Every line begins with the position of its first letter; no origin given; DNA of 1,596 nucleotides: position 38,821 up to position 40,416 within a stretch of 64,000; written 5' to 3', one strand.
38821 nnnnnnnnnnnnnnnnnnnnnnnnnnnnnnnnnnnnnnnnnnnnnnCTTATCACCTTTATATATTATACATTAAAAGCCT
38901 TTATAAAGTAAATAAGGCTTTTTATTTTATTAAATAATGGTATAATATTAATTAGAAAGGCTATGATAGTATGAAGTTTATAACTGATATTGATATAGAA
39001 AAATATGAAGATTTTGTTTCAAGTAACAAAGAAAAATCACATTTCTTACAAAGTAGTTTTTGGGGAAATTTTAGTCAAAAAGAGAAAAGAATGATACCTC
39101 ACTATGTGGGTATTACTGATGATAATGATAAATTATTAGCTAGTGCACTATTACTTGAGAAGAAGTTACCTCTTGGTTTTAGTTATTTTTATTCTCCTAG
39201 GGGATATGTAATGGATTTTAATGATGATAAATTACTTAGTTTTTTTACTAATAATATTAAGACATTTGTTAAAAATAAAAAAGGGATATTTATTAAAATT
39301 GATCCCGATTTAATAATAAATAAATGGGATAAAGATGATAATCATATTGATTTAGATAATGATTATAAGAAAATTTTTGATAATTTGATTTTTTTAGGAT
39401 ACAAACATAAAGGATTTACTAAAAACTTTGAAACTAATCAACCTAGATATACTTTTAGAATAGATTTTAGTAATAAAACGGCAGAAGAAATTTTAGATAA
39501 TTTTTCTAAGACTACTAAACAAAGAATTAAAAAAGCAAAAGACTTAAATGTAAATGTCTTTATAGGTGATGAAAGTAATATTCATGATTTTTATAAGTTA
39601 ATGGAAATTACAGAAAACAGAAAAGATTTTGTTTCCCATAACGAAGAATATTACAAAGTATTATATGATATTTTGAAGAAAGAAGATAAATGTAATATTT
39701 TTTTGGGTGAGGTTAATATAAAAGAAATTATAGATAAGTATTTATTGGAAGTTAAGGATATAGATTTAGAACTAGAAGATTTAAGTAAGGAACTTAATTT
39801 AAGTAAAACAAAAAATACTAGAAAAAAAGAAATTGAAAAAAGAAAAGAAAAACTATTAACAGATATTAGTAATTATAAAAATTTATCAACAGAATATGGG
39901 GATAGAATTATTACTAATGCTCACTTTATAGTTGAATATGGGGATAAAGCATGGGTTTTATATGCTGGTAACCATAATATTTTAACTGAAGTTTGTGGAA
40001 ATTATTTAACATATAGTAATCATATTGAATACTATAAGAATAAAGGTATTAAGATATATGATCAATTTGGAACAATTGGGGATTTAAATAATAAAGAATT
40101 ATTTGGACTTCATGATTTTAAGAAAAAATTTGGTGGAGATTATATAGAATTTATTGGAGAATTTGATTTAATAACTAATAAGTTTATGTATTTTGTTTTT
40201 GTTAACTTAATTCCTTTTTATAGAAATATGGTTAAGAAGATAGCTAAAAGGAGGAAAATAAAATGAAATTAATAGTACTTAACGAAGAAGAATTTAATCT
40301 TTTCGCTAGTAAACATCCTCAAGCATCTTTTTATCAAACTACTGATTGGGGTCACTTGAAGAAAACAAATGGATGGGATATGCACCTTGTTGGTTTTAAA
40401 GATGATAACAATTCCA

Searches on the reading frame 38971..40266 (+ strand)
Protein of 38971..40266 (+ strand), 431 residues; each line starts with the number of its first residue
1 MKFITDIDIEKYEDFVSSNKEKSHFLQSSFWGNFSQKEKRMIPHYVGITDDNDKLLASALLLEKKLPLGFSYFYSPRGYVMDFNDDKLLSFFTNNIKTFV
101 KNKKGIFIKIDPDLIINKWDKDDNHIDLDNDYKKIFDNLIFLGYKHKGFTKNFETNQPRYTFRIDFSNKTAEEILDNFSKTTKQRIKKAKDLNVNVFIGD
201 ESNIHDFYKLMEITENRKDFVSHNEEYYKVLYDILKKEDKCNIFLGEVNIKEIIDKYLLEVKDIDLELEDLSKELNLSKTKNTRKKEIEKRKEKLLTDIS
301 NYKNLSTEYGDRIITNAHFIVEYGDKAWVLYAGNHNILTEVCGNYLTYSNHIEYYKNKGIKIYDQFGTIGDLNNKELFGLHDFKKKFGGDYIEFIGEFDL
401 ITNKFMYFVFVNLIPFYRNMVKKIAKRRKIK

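Call 4: search_protein_families(library=pfam, proteins=[window:38971-40266:+], max_evalue=0.1)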
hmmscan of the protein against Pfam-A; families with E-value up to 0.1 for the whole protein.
window:38971-40266:+ (431 aa): 2 families
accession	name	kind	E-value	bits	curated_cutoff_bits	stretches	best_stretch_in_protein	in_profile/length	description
PF02388.22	FemAB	-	2e-80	271.1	24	1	9-409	3-400/406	FemAB family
PF12229.13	PG_binding_4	-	0.0092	16.6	22.1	1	123-189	5-75/117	Putative peptidoglycan binding domain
